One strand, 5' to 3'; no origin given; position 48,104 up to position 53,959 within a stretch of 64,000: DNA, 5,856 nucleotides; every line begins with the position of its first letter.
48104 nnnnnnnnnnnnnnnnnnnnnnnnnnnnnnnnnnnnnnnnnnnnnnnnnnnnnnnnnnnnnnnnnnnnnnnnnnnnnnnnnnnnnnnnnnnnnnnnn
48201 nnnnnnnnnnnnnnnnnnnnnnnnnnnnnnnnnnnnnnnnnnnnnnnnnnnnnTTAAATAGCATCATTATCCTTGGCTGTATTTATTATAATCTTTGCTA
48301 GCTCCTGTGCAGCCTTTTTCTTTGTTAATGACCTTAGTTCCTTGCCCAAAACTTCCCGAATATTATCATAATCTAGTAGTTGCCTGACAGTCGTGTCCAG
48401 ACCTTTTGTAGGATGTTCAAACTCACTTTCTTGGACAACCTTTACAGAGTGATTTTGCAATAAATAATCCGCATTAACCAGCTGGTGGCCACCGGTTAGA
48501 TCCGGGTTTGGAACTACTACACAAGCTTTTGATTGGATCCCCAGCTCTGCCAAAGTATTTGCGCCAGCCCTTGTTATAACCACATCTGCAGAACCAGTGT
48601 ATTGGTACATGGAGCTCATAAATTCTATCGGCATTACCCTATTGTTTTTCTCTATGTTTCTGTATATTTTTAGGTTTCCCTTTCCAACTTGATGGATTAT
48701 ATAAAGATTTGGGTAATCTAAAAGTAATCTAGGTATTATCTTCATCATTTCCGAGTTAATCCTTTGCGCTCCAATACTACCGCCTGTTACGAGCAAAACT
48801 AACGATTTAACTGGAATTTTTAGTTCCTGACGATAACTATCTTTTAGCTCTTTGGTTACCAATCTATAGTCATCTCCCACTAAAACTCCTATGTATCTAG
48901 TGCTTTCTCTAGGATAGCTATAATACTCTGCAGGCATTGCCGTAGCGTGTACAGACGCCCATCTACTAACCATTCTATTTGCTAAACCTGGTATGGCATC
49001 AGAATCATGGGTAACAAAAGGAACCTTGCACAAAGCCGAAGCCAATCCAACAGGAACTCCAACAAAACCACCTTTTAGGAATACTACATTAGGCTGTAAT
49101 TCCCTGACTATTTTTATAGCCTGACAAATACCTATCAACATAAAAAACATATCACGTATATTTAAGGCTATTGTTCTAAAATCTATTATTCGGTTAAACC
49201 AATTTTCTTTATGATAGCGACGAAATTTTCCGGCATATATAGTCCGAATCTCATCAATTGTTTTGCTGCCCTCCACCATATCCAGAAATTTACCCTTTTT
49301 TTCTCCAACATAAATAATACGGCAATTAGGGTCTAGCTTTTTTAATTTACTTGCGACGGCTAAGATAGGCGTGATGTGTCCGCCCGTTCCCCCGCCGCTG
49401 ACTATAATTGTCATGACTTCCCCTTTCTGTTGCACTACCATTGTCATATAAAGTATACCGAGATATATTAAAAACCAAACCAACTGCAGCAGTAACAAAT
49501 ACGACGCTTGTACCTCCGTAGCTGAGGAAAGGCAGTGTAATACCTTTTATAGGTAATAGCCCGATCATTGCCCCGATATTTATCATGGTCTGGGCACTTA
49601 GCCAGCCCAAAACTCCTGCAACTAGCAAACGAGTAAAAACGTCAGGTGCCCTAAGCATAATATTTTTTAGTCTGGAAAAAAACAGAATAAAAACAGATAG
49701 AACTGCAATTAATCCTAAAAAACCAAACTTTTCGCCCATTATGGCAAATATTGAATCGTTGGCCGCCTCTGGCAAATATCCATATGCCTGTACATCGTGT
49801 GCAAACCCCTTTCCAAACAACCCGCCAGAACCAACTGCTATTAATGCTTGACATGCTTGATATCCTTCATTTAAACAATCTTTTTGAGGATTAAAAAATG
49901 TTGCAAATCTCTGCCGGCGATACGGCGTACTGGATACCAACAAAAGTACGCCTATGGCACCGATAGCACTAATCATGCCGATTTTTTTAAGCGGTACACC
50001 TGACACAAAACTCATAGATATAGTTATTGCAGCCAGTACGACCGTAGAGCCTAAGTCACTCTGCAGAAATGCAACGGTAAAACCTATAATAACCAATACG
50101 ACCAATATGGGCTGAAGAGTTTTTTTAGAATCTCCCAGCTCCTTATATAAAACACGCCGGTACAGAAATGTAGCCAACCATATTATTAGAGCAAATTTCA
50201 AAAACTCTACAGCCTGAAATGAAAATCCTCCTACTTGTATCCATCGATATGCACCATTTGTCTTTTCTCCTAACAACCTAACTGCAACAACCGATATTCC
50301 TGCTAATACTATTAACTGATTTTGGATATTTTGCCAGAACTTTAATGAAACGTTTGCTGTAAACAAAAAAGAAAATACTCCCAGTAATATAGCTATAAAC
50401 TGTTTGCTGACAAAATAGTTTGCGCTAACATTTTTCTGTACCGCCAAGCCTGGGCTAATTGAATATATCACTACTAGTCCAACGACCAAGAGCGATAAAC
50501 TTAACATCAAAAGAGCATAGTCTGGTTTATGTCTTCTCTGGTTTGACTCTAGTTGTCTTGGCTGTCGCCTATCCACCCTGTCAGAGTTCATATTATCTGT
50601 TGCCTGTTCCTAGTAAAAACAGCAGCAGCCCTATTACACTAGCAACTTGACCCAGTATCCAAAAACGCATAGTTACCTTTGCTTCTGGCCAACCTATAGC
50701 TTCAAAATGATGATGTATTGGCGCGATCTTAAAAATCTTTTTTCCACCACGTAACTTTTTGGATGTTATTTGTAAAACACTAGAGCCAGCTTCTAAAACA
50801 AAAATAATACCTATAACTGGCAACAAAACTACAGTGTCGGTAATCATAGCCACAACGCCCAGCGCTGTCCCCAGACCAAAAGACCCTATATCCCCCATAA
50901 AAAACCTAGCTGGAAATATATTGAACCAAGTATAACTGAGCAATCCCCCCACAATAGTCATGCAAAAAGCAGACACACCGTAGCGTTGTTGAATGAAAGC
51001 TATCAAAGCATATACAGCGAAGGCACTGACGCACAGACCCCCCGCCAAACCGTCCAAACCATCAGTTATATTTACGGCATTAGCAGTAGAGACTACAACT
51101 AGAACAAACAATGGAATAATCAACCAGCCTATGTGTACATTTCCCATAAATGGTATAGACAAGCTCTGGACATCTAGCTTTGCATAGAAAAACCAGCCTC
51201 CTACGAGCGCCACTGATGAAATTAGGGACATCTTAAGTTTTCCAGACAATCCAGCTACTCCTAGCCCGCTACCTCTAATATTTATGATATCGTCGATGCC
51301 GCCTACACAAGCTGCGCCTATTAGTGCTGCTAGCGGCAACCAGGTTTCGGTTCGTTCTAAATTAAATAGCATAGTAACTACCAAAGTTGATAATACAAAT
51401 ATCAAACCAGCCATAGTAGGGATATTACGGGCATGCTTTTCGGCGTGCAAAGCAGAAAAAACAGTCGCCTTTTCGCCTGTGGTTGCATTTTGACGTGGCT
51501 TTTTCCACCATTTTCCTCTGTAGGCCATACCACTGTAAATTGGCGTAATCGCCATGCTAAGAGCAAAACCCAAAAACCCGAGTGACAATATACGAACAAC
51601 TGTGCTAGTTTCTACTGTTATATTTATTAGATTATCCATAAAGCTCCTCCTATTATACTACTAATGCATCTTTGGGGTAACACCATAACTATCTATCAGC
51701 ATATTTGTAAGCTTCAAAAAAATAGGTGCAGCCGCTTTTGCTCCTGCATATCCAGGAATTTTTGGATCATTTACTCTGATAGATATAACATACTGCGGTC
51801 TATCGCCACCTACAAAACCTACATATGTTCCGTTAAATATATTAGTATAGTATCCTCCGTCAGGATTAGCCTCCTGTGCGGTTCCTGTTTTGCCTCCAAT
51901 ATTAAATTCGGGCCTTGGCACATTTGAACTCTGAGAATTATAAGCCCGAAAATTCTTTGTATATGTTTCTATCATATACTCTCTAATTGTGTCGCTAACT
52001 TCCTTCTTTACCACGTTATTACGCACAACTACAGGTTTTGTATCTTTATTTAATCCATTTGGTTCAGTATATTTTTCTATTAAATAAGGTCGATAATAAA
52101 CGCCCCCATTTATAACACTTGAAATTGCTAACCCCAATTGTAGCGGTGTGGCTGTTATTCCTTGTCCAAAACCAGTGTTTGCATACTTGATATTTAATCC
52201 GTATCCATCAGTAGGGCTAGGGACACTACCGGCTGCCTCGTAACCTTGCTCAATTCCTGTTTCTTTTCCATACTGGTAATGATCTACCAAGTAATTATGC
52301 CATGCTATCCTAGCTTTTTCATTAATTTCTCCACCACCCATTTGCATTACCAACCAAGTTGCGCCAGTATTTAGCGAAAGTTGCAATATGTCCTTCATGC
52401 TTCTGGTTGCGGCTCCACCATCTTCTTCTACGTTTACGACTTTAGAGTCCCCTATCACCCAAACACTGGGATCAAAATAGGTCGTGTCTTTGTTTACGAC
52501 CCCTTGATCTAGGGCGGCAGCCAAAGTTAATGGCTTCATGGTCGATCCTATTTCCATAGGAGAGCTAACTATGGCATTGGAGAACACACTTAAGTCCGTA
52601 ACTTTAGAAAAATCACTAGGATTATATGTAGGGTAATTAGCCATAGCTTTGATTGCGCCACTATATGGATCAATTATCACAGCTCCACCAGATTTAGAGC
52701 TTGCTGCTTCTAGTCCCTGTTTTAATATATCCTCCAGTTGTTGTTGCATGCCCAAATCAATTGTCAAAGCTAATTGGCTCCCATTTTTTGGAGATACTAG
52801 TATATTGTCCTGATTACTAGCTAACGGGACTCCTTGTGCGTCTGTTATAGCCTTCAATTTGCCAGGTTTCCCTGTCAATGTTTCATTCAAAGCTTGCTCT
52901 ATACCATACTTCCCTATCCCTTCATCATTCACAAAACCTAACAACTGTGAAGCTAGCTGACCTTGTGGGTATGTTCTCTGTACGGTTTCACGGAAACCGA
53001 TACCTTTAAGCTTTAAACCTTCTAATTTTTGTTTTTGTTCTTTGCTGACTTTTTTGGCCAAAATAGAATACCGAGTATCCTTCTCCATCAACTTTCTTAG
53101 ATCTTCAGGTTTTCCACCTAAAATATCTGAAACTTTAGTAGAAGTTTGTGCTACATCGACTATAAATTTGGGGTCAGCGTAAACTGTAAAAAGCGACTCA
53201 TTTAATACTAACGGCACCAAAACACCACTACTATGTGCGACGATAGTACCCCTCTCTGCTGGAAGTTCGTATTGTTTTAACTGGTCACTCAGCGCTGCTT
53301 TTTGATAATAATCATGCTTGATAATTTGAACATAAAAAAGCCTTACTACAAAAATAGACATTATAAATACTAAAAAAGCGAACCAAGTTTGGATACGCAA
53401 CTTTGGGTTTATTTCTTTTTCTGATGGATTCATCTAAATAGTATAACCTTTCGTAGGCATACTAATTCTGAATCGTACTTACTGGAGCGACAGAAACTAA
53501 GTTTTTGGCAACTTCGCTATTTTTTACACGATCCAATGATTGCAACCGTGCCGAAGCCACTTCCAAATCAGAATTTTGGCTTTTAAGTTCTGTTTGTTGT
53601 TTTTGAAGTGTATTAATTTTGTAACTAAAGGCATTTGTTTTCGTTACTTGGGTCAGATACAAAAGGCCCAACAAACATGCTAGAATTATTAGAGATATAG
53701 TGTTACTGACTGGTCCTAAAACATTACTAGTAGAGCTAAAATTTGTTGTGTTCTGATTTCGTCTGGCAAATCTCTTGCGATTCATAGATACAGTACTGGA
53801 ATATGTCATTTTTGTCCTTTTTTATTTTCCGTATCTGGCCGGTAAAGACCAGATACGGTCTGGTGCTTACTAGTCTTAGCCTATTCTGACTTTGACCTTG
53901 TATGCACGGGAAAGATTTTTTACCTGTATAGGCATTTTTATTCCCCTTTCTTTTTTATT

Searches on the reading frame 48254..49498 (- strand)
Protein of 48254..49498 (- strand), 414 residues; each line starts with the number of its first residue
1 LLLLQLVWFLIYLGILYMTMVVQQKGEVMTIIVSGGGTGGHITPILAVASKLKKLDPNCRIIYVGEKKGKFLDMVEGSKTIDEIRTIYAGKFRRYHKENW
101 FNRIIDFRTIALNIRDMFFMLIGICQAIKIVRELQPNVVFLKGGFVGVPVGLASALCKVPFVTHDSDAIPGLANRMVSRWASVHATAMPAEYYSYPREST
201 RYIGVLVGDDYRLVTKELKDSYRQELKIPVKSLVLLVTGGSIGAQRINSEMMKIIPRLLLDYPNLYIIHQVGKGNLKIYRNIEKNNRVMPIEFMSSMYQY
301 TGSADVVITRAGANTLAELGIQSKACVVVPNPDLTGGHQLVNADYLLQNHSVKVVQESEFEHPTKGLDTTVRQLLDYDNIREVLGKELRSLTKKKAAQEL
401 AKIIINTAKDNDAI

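Call 20: search_protein_families(library=pfam, proteins=[window:48254-49498:-], max_evalue=0.001)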
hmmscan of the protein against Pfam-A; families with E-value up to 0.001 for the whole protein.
window:48254-49498:- (414 aa): 2 families
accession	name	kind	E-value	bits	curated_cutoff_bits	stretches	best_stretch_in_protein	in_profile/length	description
PF04101.22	Glyco_tran_28_C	-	7.7e-27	94.8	22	1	234-388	1-154/166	Glycosyltransferase family 28 C-terminal domain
PF03033.26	Glyco_transf_28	-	3.5e-25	89.1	26.2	1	31-182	1-135/139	Glycosyltransferase family 28 N-terminal domain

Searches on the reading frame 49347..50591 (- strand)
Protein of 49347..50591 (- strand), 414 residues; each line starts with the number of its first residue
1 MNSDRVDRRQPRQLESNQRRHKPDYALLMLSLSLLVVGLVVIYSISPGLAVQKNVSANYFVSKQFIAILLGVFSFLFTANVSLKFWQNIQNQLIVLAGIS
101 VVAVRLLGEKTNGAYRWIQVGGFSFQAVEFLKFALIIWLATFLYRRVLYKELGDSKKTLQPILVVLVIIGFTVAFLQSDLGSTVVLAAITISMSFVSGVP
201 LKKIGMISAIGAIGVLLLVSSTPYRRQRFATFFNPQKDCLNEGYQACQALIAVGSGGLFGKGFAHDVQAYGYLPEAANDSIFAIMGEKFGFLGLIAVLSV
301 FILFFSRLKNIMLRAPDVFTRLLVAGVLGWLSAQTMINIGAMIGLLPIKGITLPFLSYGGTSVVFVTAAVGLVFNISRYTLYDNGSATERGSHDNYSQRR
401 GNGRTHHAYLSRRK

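Call 20: search_protein_families(library=pfam, proteins=[window:49347-50591:-], max_evalue=0.001)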
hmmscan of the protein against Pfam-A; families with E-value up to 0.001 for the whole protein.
window:49347-50591:- (414 aa): 1 family
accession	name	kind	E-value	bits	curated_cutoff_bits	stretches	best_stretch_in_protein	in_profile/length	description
PF01098.24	FTSW_RODA_SPOVE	-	2.4e-93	313.4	26.4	1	27-380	3-354/356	Cell cycle protein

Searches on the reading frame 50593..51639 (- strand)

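Call 20: search_protein_families(library=pfam, proteins=[window:50593-51639:-], max_evalue=0.001)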
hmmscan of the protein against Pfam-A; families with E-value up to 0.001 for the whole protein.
window:50593-51639:- (348 aa): 1 family
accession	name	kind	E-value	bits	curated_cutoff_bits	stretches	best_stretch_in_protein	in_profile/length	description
PF00953.26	Glycos_transf_4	-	5e-30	105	27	1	102-266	4-158/160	Glycosyl transferase family 4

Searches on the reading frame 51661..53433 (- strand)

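Call 20: search_protein_families(library=pfam, proteins=[window:51661-53433:-], max_evalue=0.001)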
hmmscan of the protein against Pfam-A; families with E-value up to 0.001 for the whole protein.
window:51661-53433:- (590 aa): 3 families
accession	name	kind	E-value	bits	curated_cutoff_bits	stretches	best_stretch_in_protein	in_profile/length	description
PF00905.27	Transpeptidase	-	3.3e-53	181.3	22.1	1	249-575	1-297/299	Penicillin binding protein transpeptidase domain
PF03717.20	PBP_dimer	-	1.6e-15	58.4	24.4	1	57-205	2-177/180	Penicillin-binding Protein dimerisation domain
PF21922.1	PBP_dimer_2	-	1.6e-05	25.5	27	1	152-192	24-63/83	Penicillin binding protein A dimerisation domain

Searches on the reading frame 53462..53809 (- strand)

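Call 20: search_protein_families(library=pfam, proteins=[window:53462-53809:-], max_evalue=0.001)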
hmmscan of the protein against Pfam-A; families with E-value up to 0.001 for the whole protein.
window:53462-53809:- (115 aa): 1 family
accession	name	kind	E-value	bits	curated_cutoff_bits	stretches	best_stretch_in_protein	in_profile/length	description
PF19579.4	FtsL_2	-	0.0005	20.4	24.6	1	34-98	14-78/100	Bacteriodetes cell division protein (FtsL-like)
